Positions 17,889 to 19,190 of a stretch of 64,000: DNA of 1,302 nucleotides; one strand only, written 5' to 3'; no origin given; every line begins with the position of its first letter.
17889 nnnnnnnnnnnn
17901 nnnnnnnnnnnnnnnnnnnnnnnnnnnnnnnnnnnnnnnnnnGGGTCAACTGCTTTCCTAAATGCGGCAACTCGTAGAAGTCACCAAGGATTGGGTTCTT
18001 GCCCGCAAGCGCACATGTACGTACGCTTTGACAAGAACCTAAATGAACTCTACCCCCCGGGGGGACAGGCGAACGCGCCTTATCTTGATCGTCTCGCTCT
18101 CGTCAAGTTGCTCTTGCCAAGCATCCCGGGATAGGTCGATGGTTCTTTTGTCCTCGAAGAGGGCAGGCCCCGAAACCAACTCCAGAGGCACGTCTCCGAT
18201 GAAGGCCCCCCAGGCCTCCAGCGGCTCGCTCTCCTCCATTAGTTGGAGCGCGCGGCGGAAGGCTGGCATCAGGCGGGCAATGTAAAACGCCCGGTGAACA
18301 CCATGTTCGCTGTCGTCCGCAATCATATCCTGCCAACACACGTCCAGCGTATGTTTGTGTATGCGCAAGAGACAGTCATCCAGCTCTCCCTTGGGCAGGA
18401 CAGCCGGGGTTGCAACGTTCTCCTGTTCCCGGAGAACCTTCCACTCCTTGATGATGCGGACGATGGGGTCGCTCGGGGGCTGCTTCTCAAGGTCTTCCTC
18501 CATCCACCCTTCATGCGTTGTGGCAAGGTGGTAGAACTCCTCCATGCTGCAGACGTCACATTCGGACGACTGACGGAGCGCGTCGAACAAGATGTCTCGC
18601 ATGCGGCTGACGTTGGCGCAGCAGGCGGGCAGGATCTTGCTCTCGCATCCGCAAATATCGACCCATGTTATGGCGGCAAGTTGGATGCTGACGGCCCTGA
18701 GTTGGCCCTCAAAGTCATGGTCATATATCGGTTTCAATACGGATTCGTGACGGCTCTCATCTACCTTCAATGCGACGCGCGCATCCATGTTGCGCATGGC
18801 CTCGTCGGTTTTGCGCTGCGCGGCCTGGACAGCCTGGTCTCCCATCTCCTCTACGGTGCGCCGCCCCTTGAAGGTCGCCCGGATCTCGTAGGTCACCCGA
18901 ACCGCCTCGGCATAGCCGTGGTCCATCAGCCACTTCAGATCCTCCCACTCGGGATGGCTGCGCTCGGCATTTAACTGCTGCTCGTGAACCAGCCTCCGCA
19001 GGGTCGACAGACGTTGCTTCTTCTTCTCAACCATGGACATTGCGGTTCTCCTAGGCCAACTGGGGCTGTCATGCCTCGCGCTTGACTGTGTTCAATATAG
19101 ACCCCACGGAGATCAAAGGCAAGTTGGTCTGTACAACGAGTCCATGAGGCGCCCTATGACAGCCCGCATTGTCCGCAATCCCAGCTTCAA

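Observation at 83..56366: Highly iterated palindrome: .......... is massively over-represented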

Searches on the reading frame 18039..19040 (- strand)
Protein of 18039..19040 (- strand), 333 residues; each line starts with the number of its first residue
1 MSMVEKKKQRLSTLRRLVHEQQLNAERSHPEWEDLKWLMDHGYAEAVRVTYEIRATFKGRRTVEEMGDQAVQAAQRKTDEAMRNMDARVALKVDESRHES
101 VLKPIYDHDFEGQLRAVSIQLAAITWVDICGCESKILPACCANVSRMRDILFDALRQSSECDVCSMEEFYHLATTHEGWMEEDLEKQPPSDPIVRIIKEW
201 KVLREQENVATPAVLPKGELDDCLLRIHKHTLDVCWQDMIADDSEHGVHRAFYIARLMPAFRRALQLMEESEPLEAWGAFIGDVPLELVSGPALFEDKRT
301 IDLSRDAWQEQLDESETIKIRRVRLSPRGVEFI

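Call 27: search_protein_families(library=pfam, proteins=[window:18039-19040:-], max_evalue=0.01)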
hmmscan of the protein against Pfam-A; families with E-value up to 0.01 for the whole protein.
window:18039-19040:- (333 aa): 0 families

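Call 39: search_protein_families(library=phrogs, proteins=[window:18039-19040:-], max_evalue=0.001)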
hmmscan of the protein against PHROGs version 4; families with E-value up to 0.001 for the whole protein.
window:18039-19040:- (333 aa): 0 families

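Call 71: search_protein_families(library=padloc, proteins=[window:18039-19040:-], max_evalue=0.01)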
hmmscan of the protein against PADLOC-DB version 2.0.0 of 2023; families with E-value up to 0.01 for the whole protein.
window:18039-19040:- (333 aa): 0 families
